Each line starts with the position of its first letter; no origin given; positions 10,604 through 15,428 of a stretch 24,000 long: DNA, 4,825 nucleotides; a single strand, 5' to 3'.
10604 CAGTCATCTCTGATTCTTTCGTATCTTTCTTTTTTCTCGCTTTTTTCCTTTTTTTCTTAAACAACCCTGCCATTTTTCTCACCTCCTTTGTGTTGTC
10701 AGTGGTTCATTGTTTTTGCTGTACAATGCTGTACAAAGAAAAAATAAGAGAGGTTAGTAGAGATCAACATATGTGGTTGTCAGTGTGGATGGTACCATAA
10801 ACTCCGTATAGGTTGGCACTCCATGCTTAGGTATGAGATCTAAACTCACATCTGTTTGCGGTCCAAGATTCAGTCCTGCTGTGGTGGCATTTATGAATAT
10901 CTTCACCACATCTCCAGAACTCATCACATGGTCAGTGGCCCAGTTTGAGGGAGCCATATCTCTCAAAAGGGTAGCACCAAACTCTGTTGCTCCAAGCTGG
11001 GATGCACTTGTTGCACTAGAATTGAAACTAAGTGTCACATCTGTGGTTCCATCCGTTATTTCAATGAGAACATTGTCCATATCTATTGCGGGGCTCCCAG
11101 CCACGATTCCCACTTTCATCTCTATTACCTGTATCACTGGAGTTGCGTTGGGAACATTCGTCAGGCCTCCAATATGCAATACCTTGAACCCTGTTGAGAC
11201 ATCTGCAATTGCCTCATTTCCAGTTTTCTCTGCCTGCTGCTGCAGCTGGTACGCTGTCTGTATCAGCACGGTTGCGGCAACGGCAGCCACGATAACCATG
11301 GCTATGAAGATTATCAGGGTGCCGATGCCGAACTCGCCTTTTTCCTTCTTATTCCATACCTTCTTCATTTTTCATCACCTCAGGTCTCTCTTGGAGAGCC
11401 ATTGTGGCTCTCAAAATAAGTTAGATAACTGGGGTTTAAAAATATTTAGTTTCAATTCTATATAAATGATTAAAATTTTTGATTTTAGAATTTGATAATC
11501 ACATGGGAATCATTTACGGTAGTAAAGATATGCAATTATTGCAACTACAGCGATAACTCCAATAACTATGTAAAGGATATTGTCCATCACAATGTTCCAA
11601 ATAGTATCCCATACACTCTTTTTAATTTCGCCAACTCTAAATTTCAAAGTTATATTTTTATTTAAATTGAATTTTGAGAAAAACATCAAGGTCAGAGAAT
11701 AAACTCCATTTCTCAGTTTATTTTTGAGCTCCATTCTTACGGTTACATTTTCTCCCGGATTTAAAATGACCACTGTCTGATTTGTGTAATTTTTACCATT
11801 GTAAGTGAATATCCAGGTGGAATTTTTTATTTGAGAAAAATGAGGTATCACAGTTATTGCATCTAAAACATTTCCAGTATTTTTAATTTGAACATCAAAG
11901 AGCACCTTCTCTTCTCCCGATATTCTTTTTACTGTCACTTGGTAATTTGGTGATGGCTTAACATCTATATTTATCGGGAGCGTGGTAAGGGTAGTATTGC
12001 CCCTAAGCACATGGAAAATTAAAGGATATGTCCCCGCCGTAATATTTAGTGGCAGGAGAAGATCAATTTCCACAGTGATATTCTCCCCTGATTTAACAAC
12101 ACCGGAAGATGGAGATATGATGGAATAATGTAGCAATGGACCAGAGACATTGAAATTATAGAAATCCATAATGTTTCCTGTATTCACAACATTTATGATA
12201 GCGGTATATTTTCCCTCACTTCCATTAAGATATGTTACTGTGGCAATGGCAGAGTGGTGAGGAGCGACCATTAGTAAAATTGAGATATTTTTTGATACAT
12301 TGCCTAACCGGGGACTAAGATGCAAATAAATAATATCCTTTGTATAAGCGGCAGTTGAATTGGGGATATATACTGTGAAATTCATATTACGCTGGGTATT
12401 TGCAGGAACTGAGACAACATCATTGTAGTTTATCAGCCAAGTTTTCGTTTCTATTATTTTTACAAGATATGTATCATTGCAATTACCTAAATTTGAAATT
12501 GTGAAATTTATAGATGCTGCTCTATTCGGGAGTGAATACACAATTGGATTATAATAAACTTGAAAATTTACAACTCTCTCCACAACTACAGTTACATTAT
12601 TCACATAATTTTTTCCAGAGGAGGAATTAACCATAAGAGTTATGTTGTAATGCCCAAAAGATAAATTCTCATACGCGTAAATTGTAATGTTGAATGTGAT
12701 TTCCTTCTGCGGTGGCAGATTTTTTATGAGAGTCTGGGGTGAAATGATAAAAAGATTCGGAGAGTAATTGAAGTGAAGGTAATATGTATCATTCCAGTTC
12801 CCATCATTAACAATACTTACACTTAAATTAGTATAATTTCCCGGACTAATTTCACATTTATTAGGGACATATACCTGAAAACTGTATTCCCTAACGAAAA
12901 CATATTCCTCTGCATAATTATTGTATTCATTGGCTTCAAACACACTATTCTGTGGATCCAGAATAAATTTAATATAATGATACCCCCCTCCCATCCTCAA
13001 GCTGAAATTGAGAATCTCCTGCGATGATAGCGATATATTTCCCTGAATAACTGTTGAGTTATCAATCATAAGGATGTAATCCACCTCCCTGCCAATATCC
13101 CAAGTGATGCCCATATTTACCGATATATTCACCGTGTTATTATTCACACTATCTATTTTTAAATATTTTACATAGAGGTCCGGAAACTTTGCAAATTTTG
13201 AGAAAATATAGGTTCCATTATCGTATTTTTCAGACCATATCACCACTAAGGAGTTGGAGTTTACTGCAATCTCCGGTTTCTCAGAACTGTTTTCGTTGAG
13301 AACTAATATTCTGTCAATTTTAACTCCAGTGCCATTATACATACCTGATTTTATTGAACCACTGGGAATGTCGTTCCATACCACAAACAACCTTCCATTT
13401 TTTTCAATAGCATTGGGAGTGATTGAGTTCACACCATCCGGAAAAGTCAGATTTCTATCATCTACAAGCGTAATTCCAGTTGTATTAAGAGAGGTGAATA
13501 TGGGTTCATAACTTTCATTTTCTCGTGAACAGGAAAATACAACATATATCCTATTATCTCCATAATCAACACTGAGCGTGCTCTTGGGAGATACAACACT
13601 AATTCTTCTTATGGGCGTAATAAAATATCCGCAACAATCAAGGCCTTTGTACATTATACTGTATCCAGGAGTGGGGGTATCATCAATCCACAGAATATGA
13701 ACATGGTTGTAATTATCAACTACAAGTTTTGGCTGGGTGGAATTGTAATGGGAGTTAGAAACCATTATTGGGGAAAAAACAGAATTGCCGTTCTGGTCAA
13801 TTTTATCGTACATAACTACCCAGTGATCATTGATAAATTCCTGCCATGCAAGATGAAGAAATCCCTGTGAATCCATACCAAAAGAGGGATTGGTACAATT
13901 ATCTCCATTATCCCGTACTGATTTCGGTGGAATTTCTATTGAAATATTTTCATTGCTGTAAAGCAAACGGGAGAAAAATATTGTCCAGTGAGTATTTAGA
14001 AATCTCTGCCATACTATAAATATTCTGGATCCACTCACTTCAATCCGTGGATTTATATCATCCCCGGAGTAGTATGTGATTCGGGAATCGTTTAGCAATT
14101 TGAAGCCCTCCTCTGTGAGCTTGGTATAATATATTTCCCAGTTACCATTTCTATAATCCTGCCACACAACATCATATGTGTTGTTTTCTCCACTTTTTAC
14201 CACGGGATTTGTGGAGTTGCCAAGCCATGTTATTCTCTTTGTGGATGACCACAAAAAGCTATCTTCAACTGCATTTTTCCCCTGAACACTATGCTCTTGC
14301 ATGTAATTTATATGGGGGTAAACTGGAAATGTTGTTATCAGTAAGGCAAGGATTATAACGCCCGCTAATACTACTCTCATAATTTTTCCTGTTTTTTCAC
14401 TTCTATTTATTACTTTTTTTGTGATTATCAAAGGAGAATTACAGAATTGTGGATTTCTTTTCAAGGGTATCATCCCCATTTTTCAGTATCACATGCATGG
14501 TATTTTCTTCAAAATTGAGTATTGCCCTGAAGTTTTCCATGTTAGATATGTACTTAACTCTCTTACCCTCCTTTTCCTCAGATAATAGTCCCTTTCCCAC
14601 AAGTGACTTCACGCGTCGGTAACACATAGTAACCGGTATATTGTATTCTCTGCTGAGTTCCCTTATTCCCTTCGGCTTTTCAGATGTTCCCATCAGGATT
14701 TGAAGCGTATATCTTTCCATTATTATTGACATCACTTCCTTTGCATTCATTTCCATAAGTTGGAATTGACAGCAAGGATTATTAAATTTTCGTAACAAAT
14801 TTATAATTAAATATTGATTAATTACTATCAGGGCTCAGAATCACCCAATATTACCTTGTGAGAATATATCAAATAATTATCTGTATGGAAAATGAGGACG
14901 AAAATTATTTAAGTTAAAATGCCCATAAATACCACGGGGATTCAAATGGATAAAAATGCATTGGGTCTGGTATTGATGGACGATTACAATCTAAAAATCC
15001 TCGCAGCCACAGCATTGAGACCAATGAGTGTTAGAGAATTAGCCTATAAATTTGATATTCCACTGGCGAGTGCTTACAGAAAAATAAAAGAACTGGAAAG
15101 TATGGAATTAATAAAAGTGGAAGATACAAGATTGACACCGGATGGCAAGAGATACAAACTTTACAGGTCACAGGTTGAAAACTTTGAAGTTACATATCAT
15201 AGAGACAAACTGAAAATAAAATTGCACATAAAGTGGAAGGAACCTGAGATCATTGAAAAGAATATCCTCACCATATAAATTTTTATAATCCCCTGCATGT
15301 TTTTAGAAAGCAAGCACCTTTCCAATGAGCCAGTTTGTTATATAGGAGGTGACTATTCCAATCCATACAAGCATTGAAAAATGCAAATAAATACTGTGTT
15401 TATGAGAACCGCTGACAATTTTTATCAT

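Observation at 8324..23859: Split, non-canonical archaellum locus with domain-expanded parts and an embedded regulator/surface-protein insert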

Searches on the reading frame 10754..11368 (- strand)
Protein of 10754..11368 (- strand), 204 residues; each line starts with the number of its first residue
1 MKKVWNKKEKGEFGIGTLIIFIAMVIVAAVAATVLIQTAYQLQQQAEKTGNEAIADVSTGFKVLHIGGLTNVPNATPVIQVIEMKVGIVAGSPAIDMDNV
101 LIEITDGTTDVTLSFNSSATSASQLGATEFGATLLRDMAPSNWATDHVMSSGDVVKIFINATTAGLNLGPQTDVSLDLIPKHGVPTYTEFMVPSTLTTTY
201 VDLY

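Call 4: search_protein_families(library=pfam, proteins=[window:10754-11368:-], max_evalue=0.01)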
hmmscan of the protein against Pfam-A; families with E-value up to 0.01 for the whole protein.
window:10754-11368:- (204 aa): 1 family
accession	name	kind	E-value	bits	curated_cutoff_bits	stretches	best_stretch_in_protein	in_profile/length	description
PF01917.21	Arch_flagellin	-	2e-29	103.5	29.5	1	11-190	1-162/162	Archaebacterial flagellin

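Call 6: search_protein_families(library=ncbifam, proteins=[window:10754-11368:-], max_evalue=0.01)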
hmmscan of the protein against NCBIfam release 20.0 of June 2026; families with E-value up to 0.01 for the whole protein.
window:10754-11368:- (204 aa): 4 families
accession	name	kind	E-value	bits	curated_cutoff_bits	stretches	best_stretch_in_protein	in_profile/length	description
NF006325.0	PRK08541.1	subfamily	7.2e-42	143.7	210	1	6-203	5-220/221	flagellin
TIGR02537.2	arch_flag_Nterm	domain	2.4e-08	33.3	20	1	14-39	7-32/33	archaellin/type IV pilin N-terminal domain-containing protein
NF052591.1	ArlG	equivalog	9e-07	29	110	1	15-64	6-55/148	archaellum stator protein ArlG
NF050065.1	DisulBndDsbICampy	equivalog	0.0042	15.5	800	1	4-89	42-126/498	disulfide bond formation protein DsbI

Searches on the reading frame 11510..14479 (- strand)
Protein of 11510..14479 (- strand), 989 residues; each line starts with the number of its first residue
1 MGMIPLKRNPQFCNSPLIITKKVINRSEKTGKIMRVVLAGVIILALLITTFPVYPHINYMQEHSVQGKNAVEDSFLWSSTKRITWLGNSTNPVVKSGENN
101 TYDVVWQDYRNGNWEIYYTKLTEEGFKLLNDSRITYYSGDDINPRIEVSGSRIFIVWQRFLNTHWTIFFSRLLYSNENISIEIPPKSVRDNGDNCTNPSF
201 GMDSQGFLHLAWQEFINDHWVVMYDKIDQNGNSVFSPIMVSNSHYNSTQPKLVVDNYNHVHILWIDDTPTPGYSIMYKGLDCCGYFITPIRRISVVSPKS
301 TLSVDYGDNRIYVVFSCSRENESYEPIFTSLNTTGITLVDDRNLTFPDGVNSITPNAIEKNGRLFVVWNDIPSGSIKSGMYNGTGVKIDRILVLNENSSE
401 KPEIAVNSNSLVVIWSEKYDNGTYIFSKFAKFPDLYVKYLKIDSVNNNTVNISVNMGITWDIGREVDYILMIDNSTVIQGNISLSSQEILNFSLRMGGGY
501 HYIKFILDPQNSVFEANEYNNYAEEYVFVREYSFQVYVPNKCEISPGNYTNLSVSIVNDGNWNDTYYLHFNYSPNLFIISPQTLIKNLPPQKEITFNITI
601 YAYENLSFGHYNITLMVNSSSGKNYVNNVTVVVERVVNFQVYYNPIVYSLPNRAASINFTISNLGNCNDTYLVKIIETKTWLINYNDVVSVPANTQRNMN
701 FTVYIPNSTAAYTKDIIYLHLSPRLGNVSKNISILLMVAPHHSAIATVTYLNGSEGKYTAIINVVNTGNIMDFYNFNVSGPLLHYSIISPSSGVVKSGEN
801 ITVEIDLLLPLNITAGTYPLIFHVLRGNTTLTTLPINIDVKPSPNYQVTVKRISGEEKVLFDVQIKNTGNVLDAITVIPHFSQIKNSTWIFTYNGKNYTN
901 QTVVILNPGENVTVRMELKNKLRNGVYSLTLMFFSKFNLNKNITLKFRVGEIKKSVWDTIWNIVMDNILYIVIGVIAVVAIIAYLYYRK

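Call 4: search_protein_families(library=pfam, proteins=[window:11510-14479:-], max_evalue=0.01)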
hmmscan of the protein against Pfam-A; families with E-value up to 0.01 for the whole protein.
window:11510-14479:- (989 aa): 4 families
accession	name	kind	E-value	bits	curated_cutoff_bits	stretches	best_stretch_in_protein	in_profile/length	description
PF14524.12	Wzt_C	-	3.4e-07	30.8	30.4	0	884-933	55-105/143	Wzt C-terminal domain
PF07705.17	CARDB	-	0.0002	21.9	22.7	0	483-523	58-99/101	CARDB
PF23619.1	Ig_VWA7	-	0.0013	19.3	27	0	902-961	8-65/104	VWA7 Ig-like domain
PF10633.15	NPCBM_assoc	-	0.0052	17.4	24.4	0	686-712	41-67/78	NPCBM-associated, NEW3 domain of alpha-galactosidase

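Call 6: search_protein_families(library=ncbifam, proteins=[window:11510-14479:-], max_evalue=0.01)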
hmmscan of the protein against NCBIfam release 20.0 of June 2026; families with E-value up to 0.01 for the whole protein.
window:11510-14479:- (989 aa): 2 families
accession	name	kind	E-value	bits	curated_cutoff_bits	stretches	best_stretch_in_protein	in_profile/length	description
NF041740.1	choice_anch_T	equivalog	3.2e-12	46.1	70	2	577-713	79-227/259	choice-of-anchor T family protein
TIGR04275.1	beta_prop_Msarc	repeat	0.0006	19.5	85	1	104-117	21-34/40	beta-propeller repeat protein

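Call 61: search_solved_structures(query=window:11510-14479:-, max_evalue=0.1)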
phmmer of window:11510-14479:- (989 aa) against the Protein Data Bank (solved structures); distinct sequences matched with E-value up to 0.1: 0.

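Call 91: search_solved_structures(query=A6, max_evalue=1)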
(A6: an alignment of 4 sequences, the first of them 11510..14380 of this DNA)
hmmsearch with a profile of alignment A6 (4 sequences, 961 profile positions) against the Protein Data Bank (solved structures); distinct sequences matched with E-value up to 1: 4.
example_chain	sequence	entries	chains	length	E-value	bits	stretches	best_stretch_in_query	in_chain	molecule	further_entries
3idu_A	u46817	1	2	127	0.036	15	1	401-495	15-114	Uncharacterized protein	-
2kl6_A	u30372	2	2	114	0.037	15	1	401-495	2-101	Uncharacterized protein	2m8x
2l0d_A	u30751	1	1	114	0.055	14.4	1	421-495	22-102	Cell surface protein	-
8h7o_A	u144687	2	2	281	0.77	10.6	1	676-758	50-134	Subtilisin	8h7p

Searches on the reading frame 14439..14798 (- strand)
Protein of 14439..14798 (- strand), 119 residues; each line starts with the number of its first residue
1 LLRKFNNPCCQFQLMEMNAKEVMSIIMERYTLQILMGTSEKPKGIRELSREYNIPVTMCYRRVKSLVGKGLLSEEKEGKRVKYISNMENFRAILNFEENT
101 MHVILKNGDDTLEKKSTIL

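Call 4: search_protein_families(library=pfam, proteins=[window:14439-14798:-], max_evalue=0.01)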
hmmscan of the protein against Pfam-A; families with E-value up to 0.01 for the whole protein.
window:14439-14798:- (119 aa): 2 families
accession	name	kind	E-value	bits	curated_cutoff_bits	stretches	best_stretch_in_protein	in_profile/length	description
PF01978.25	TrmB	-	1.4e-05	25.3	25.6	1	35-83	17-62/68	Sugar-specific transcriptional regulator TrmB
PF13412.12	HTH_24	-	0.0096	15.9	21.9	0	45-71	20-46/48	Winged helix-turn-helix DNA-binding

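Call 6: search_protein_families(library=ncbifam, proteins=[window:14439-14798:-], max_evalue=0.01)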
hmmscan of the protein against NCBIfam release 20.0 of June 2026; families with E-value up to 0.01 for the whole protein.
window:14439-14798:- (119 aa): 2 families
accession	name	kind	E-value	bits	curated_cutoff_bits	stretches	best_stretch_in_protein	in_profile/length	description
NF033788.1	HTH_metalloreg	subfamily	0.0022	17.7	55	1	21-93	3-76/77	metalloregulator ArsR/SmtB family transcription factor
TIGR02698.1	CopY_TcrY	equivalog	0.0061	16.8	121.95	0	61-103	41-83/130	CopY/TcrY family copper transport repressor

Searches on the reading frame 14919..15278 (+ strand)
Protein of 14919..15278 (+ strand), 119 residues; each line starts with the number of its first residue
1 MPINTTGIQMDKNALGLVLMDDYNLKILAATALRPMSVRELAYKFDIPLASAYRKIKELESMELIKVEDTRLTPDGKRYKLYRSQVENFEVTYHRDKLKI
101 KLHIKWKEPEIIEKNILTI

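Call 4: search_protein_families(library=pfam, proteins=[window:14919-15278:+], max_evalue=0.01)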
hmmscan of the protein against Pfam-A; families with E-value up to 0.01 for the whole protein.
window:14919-15278:+ (119 aa): 7 families
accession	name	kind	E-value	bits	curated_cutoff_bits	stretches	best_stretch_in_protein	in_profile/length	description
PF12840.13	HTH_20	-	7.5e-08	32.7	27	1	19-68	1-51/51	Helix-turn-helix domain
PF01978.25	TrmB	-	0.00016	21.9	25.6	1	32-83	19-63/68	Sugar-specific transcriptional regulator TrmB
PF09339.16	HTH_IclR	-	0.0013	18.9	22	1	31-65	14-48/52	IclR helix-turn-helix domain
PF06969.22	HemN_C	-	0.0045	17.5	24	1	35-73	20-59/67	HemN C-terminal domain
PF16711.10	SCAB-ABD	-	0.0046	17.2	25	1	36-52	19-35/43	Actin-binding domain of plant-specific actin-binding protein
PF25213.1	HVO_A0261_N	-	0.0063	16.8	35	1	26-78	15-69/86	HVO_A0261 N-terminal domain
PF25212.1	HVO_A0114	-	0.0063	16.7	27.6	1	25-70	25-71/84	HVO_A0114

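Call 6: search_protein_families(library=ncbifam, proteins=[window:14919-15278:+], max_evalue=0.01)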
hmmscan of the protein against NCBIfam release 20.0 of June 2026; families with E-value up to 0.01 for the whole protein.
window:14919-15278:+ (119 aa): 2 families
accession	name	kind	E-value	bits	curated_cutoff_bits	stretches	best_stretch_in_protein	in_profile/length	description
TIGR01884.1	cas_HTH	subfamily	0.00012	21.5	60.2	1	22-72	142-193/202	CRISPR-associated CARF protein Csa3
NF053606.1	Sta1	subfamily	0.0027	17.8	80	1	31-88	32-88/100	Sta1 family transcriptional regulator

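Call 62: search_solved_structures(query=window:14919-15278:+, max_evalue=0.1)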
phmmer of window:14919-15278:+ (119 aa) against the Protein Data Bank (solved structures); distinct sequences matched with E-value up to 0.1: 0.
